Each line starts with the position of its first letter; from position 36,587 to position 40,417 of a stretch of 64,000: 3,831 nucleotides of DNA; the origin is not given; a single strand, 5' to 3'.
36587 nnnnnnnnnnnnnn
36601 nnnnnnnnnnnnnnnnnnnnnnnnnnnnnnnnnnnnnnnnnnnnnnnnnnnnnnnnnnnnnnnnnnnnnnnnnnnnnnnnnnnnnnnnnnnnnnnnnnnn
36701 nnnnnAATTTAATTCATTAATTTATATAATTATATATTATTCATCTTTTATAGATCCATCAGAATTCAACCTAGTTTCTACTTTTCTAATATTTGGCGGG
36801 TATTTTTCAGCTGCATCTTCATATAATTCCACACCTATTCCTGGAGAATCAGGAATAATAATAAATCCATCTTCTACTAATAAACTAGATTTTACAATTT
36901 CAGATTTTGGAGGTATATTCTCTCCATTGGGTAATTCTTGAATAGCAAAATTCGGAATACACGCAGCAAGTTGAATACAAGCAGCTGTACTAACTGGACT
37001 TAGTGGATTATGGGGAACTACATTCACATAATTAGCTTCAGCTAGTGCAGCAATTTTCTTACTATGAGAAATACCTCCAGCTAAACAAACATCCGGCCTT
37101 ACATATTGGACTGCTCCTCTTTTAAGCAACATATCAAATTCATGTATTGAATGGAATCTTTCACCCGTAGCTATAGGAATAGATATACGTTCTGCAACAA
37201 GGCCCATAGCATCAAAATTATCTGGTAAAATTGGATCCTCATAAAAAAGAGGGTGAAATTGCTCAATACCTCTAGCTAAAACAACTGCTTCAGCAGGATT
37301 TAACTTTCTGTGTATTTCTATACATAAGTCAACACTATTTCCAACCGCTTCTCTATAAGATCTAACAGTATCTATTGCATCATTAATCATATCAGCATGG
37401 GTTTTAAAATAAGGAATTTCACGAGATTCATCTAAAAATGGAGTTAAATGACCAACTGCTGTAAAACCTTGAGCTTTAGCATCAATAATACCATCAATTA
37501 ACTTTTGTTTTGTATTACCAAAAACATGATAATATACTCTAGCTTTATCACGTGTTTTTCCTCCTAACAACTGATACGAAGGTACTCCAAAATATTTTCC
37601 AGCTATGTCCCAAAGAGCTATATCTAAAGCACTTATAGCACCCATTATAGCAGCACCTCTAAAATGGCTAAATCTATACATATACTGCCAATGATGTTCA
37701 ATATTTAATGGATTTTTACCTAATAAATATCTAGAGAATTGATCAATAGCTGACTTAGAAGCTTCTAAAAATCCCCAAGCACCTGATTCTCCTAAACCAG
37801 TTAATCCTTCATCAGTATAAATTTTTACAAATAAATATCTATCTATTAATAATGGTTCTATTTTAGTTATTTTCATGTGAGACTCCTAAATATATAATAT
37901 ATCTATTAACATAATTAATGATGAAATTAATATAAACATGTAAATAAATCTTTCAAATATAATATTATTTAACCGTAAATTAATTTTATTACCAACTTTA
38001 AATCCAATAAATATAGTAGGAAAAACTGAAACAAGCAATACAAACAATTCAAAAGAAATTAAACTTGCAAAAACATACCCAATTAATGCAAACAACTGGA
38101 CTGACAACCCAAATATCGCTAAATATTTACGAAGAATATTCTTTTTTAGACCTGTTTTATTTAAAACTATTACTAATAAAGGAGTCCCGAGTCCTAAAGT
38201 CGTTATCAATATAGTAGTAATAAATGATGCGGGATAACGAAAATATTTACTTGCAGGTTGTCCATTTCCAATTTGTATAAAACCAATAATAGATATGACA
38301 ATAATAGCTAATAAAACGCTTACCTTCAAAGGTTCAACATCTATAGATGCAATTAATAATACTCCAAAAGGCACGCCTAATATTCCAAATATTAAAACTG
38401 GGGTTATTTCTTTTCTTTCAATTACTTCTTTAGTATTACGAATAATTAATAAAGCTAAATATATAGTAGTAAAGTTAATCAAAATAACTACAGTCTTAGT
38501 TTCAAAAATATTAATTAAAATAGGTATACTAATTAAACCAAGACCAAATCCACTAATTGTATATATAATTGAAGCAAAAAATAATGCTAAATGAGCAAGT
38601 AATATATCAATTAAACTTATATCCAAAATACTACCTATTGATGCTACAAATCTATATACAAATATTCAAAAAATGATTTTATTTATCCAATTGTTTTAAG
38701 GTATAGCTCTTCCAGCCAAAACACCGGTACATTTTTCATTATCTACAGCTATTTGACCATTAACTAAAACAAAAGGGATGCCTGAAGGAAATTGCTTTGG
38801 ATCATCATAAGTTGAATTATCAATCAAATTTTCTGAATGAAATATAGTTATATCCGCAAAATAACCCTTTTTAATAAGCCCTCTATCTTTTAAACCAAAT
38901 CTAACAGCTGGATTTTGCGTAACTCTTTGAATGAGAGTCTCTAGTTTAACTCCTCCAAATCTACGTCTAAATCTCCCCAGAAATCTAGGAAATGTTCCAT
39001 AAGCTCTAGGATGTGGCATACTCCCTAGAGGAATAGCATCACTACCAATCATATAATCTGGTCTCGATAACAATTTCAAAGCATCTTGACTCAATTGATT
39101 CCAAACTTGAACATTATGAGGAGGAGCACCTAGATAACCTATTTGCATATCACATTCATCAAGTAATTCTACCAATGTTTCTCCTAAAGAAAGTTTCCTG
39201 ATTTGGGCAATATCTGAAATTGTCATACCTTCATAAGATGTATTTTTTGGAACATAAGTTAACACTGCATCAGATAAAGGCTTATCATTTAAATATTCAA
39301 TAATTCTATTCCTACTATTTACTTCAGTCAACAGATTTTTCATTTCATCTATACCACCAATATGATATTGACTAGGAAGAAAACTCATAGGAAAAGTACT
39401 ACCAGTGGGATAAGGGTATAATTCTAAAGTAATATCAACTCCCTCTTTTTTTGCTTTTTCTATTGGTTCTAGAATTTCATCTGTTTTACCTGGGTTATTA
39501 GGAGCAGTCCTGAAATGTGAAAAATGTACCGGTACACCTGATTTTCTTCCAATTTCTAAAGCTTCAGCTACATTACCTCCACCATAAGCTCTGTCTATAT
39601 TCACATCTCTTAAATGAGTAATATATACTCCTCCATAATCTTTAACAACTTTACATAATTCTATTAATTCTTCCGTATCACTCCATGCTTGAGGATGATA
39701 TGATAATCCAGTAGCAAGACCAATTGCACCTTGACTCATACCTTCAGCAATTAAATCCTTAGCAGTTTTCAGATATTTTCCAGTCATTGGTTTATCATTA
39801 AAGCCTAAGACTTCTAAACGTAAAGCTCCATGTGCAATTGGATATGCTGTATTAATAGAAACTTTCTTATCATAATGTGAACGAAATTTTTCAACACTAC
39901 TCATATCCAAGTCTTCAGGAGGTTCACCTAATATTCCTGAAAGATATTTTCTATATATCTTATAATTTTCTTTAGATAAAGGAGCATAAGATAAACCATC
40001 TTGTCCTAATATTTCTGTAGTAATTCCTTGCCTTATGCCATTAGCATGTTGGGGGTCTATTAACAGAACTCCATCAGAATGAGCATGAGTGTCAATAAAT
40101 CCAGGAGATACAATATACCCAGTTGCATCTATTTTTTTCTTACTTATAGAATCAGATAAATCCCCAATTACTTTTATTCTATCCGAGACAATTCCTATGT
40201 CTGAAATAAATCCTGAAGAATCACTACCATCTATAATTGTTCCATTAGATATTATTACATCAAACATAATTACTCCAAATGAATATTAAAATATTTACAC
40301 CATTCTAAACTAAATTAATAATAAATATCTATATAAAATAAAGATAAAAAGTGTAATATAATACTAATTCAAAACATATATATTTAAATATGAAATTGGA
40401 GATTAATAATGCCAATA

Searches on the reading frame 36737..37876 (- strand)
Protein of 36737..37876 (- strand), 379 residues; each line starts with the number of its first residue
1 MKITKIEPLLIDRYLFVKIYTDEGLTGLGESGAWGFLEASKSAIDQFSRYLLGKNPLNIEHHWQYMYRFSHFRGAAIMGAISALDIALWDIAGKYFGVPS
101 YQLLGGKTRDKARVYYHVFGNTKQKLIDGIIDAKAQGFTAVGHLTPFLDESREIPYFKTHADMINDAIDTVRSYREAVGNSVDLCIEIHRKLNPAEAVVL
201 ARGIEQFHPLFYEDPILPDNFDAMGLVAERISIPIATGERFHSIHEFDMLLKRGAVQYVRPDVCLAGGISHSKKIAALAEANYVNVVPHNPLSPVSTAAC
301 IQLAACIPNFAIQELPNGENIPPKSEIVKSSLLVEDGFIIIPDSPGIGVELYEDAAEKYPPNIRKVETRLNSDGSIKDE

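Call 16: search_protein_families(library=pfam, max_evalue=1e-8, proteins=[window:36737-37876:-])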
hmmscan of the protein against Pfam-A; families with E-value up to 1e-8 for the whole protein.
window:36737-37876:- (379 aa): 2 families
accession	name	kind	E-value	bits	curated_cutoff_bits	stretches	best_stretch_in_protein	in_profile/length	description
PF13378.12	MR_MLE_C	-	1.2e-55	189.1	29.4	1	157-355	18-219/219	Enolase C-terminal domain-like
PF02746.21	MR_MLE_N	-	2.5e-19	70.1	22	1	13-105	27-117/117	Mandelate racemase / muconate lactonizing enzyme, N-terminal domain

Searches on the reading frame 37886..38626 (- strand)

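Call 16: search_protein_families(library=pfam, max_evalue=1e-8, proteins=[window:37886-38626:-])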
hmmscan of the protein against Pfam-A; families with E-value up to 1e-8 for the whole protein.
window:37886-38626:- (246 aa): 1 family
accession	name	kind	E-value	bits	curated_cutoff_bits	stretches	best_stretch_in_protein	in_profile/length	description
PF01925.25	TauE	-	3.4e-19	69.9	32.6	1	13-238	3-236/237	Sulfite exporter TauE/SafE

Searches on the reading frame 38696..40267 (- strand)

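Call 16: search_protein_families(library=pfam, max_evalue=1e-8, proteins=[window:38696-40267:-])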
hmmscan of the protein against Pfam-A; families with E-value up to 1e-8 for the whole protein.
window:38696-40267:- (523 aa): 2 families
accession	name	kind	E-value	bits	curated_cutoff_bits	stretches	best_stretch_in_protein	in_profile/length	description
PF07969.17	Amidohydro_3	-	2.2e-22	80.6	29.7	1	397-507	360-471/472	Amidohydrolase family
PF01979.26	Amidohydro_1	-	3.9e-10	39.9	25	0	406-478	246-320/345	Amidohydrolase family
